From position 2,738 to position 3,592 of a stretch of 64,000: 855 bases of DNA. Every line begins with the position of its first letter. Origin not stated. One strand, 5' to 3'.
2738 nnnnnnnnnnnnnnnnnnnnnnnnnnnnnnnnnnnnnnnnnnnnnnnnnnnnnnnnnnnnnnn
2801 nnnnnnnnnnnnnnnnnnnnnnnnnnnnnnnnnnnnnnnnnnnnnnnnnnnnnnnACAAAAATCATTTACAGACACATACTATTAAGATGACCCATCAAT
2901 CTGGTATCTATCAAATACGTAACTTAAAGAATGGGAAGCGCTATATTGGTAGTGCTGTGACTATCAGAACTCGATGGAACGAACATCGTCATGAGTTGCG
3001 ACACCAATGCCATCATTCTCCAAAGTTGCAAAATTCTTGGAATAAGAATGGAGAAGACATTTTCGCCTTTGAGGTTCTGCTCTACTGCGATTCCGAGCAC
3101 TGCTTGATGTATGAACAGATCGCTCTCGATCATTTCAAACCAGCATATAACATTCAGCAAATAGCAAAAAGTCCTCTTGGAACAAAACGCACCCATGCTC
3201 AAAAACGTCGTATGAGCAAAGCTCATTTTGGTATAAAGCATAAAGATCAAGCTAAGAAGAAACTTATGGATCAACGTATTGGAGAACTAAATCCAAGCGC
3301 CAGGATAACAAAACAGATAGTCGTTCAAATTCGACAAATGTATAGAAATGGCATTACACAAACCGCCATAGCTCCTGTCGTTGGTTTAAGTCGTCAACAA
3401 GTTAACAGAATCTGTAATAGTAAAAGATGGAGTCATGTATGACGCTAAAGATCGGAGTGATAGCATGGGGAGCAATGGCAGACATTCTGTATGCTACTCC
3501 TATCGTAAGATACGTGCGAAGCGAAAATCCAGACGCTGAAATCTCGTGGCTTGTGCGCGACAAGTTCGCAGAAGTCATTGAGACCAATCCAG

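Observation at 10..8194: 8-kb sugar-nucleotide / glycan-modification gene cluster in a phage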

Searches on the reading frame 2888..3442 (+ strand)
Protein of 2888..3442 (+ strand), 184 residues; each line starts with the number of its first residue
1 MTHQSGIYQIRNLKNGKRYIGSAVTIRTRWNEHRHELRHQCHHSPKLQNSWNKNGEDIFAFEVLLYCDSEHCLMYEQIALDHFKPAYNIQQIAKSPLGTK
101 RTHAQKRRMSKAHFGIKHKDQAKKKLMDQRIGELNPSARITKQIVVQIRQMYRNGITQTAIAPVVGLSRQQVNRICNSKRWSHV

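Call 3: search_protein_families(library=pfam, proteins=[window:2888-3442:+], max_evalue=0.01)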
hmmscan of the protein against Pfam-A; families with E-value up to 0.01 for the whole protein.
window:2888-3442:+ (184 aa): 5 families
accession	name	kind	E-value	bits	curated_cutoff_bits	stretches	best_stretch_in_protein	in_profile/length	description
PF01541.30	GIY-YIG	-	9.2e-09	35.9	22.6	1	5-87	2-77/78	GIY-YIG catalytic domain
PF02796.21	HTH_7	-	6.2e-05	23.5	23.8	1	147-178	13-44/45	Helix-turn-helix domain of resolvase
PF01381.28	HTH_3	-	0.00034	21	23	1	148-180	4-34/55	Helix-turn-helix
PF19835.5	SegE_GIY-YIG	-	0.00053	20.6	25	1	7-78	20-98/123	Putative endonuclease segE, GIY-YIG domain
PF13384.12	HTH_23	-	0.0098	16.1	24.6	1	150-175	12-37/50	Homeodomain-like domain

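Call 8: search_protein_families(library=phrogs, proteins=[window:2888-3442:+], max_evalue=0.001)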
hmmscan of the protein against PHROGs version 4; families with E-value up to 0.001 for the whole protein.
window:2888-3442:+ (184 aa): 8 families
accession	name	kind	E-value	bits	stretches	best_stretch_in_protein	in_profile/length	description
phrog_314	-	DNA, RNA and nucleotide metabolism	2.6e-26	93.7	1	4-142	178-319/574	homing endonuclease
phrog_7168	-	DNA, RNA and nucleotide metabolism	3.6e-19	70.3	1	5-69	2-67/284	homing endonuclease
phrog_19446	-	DNA, RNA and nucleotide metabolism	3.9e-07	30.8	1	7-74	4-70/254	homing endonuclease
phrog_5123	-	DNA, RNA and nucleotide metabolism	1.3e-06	29.4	1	7-84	4-80/152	homing endonuclease with GIY-YIG motif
phrog_664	-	DNA, RNA and nucleotide metabolism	0.0001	23.2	1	124-182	25-79/210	DNA binding protein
phrog_447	-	other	0.00016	22.6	1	7-78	29-107/148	NAD synthetase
phrog_6156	-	DNA, RNA and nucleotide metabolism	0.00034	21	1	130-184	176-230/261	endonuclease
phrog_20467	-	DNA, RNA and nucleotide metabolism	0.00059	20.7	1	136-184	59-107/112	HNH endonuclease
